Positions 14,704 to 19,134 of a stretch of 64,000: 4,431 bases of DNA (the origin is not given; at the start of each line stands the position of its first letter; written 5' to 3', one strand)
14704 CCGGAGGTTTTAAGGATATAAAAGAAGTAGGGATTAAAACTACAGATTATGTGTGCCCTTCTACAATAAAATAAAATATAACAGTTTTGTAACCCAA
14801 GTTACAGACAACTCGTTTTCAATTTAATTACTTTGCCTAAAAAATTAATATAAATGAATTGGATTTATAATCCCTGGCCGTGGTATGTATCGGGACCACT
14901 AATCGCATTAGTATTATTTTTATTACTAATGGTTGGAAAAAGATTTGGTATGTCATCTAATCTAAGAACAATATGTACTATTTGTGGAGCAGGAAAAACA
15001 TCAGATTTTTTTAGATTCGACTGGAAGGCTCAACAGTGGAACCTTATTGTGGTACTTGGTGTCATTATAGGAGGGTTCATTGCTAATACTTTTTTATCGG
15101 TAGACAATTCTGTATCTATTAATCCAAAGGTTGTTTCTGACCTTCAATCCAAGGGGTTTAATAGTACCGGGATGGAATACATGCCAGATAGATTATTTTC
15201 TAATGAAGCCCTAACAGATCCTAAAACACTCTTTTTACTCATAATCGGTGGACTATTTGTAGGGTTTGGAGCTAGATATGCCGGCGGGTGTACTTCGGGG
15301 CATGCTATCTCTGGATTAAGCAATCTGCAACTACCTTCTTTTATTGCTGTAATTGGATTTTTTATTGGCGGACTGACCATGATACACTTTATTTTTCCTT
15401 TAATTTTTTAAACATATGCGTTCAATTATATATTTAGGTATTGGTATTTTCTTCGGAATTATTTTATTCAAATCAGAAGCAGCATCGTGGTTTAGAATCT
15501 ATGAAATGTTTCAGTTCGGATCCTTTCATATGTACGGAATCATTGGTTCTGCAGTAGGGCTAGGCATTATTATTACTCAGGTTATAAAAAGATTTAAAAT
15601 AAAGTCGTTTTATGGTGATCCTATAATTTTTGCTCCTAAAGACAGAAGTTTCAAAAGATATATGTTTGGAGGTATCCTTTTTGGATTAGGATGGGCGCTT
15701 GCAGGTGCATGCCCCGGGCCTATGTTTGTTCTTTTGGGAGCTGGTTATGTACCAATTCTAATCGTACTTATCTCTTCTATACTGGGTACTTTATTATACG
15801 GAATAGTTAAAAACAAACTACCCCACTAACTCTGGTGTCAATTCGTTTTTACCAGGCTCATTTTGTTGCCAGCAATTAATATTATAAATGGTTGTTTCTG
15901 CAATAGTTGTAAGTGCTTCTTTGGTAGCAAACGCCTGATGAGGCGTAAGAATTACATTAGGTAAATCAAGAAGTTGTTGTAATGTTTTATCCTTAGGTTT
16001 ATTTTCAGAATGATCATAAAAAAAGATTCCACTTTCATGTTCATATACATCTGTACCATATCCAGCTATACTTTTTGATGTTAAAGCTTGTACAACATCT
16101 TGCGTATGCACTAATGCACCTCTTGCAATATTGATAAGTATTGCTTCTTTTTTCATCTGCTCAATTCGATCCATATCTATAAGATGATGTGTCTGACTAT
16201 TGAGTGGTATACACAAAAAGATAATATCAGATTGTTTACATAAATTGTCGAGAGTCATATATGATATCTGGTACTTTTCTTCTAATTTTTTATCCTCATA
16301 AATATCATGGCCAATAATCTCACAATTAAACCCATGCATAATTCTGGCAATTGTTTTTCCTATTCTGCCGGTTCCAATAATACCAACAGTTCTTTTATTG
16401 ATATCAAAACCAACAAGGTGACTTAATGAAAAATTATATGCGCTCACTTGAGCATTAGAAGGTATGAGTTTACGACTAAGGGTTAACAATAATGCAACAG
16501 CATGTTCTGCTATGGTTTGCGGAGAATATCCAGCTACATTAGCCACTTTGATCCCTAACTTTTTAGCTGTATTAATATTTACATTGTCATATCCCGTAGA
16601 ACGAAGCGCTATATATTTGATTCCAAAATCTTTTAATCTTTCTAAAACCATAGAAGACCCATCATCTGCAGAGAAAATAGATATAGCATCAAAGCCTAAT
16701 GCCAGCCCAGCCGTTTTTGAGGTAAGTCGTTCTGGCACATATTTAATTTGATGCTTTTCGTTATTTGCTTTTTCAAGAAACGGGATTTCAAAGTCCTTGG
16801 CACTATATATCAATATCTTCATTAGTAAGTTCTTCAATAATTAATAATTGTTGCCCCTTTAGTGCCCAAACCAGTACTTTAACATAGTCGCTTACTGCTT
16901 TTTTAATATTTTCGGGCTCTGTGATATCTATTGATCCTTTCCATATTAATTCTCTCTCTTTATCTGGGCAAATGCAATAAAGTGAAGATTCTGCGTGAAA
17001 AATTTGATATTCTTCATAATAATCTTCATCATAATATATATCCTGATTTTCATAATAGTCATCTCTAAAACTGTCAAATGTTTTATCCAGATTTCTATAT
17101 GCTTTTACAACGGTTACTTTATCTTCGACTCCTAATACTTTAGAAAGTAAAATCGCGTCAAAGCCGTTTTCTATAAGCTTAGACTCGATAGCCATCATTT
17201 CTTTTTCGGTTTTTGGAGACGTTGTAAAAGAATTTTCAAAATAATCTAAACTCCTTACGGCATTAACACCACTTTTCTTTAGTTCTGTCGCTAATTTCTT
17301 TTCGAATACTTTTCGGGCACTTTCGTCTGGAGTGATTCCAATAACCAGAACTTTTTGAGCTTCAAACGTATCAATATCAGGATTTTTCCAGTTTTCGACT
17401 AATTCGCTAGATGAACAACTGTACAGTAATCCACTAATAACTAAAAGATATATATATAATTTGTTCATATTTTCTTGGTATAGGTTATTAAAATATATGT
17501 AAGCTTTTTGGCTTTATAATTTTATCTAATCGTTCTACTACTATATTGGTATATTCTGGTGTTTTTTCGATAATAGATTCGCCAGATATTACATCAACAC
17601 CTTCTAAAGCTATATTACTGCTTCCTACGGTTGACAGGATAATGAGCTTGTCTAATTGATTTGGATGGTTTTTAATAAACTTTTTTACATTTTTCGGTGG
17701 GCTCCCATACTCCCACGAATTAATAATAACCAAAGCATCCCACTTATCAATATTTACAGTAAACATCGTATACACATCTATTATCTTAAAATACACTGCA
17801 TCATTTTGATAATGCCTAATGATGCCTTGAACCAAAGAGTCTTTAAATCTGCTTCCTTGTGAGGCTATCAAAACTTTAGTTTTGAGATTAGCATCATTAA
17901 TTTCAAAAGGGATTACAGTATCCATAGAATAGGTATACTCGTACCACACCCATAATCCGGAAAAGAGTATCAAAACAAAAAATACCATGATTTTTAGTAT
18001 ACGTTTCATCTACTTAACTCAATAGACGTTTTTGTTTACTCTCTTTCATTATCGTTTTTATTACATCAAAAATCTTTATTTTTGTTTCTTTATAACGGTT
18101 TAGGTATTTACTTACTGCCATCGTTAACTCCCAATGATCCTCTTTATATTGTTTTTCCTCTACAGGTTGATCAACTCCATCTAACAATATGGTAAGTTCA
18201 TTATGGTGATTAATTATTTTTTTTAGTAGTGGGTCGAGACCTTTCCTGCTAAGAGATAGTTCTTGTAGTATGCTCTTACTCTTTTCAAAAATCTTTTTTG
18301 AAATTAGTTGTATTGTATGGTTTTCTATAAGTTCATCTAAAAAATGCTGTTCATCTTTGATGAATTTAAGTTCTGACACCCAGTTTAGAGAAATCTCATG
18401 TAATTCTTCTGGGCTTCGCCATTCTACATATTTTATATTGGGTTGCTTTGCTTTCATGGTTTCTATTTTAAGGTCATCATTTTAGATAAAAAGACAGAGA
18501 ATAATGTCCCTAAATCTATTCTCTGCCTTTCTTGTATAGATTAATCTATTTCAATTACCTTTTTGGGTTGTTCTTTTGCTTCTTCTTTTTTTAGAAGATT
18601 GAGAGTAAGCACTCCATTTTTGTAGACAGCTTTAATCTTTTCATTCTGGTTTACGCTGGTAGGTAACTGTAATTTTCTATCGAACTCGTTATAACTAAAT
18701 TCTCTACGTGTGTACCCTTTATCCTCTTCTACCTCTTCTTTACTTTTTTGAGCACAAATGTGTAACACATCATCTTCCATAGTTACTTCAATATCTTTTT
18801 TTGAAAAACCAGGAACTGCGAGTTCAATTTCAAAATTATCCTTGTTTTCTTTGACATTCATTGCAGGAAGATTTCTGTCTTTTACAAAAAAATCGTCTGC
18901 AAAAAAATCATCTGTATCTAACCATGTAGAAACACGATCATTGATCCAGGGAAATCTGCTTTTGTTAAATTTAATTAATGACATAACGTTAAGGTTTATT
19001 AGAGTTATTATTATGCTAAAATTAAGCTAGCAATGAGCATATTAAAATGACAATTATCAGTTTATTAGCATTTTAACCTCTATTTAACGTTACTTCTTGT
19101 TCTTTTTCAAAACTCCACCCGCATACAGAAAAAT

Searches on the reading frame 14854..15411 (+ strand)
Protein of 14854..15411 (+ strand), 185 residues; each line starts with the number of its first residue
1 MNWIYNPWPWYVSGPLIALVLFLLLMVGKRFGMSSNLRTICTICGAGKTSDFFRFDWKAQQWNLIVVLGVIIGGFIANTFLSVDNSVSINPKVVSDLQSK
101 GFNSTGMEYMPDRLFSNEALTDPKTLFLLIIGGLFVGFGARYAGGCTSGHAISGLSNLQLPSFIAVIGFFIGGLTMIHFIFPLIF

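Call 16: search_protein_families(library=pfam, proteins=[window:14854-15411:+], max_evalue=0.001)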
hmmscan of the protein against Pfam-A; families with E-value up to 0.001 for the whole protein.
window:14854-15411:+ (185 aa): 1 family
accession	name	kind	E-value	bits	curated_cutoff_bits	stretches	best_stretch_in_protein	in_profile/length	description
PF04143.19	Sulf_transp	-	1.2e-20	74.8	27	2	120-174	255-309/310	Sulphur transport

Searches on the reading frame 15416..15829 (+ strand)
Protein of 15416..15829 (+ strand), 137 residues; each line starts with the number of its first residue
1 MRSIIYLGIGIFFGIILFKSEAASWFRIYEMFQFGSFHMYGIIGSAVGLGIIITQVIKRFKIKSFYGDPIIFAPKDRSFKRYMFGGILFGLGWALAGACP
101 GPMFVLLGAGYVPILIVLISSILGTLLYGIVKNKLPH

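Call 16: search_protein_families(library=pfam, proteins=[window:15416-15829:+], max_evalue=0.001)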
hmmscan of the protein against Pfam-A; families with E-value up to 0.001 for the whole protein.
window:15416-15829:+ (137 aa): 2 families
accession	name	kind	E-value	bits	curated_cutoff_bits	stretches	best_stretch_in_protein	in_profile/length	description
PF20398.3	DUF6691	-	1.2e-10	42.3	27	1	5-132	5-134/142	Family of unknown function (DUF6691)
PF04143.19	Sulf_transp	-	4.6e-10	40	27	1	29-128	11-103/310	Sulphur transport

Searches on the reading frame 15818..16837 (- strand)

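Call 16: search_protein_families(library=pfam, proteins=[window:15818-16837:-], max_evalue=0.001)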
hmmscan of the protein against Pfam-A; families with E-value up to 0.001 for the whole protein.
window:15818-16837:- (339 aa): 7 families
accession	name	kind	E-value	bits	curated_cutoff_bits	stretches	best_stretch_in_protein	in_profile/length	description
PF02826.25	2-Hacid_dh_C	-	4.3e-55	186.3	25.1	1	114-302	1-178/178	D-isomer specific 2-hydroxyacid dehydrogenase, NAD binding domain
PF00389.36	2-Hacid_dh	-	1.9e-27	96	24.6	1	8-332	1-132/134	D-isomer specific 2-hydroxyacid dehydrogenase, catalytic domain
PF03807.23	F420_oxidored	-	1.1e-07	32.8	21.6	1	150-238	1-92/94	NADP oxidoreductase coenzyme F420-dependent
PF03446.21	NAD_binding_2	-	1.8e-07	31.8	21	1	150-258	1-113/161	NAD binding domain of 6-phosphogluconate dehydrogenase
PF01488.26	Shikimate_DH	-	6.2e-06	26.8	24.3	1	145-238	9-112/138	Shikimate / quinate 5-dehydrogenase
PF07991.19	KARI_N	-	1.4e-05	25.2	20.6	1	146-249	2-105/165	Acetohydroxy acid isomeroreductase, NADPH-binding domain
PF02153.23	PDH_N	-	2.3e-05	24.4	26.5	1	168-238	8-79/154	Prephenate dehydrogenase, nucleotide-binding domain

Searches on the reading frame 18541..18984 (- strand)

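Call 13: search_protein_families(library=pfam, proteins=[window:18541-18984:-], max_evalue=0.001)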
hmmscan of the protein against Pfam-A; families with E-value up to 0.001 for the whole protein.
window:18541-18984:- (147 aa): 2 families
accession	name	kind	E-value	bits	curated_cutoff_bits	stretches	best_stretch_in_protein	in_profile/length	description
PF00011.27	HSP20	-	5.2e-23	81.5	20.8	1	44-146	2-101/102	Hsp20/alpha crystallin family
PF17886.7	ArsA_HSP20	-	4.6e-07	29.7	22.5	1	49-128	2-61/63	HSP20-like domain found in ArsA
